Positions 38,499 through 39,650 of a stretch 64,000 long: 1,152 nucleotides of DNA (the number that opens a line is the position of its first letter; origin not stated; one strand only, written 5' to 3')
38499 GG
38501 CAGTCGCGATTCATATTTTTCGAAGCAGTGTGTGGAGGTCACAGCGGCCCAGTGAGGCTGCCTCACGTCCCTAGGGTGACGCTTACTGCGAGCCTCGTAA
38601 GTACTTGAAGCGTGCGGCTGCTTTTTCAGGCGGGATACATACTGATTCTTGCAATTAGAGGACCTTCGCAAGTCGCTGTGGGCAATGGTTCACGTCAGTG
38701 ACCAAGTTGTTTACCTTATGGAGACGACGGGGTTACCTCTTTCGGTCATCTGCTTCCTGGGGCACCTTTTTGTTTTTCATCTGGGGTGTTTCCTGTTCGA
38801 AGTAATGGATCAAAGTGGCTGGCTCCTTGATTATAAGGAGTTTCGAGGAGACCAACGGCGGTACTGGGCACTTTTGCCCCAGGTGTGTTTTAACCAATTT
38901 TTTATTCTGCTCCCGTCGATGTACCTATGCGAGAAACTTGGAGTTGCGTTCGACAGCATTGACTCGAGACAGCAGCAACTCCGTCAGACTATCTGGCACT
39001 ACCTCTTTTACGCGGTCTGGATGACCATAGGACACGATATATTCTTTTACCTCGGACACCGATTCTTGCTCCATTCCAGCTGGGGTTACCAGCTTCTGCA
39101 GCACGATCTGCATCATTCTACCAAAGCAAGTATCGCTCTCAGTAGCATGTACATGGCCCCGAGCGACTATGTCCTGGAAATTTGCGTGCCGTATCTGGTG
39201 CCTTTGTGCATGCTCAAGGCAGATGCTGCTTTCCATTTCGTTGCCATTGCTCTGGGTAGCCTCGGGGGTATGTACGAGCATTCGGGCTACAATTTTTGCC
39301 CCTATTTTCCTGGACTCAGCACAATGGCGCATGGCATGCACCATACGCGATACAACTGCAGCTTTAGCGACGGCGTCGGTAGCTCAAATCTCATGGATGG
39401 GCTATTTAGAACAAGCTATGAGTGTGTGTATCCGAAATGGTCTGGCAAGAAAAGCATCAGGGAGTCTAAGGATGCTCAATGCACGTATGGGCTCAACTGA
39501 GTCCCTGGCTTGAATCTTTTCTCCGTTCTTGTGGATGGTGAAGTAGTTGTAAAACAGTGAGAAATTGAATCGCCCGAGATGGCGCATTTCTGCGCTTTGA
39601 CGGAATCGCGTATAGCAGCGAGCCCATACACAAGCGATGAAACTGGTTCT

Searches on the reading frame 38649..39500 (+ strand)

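Call 21: search_protein_families(library=pfam, proteins=[window:38649-39500:+], max_evalue=0.01)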
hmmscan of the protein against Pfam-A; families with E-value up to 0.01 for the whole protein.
window:38649-39500:+ (283 aa): 1 family
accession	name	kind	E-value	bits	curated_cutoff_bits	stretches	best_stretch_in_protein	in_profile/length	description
PF04116.19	FA_hydroxylase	-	4.4e-15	56.7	31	1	124-255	3-132/132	Fatty acid hydroxylase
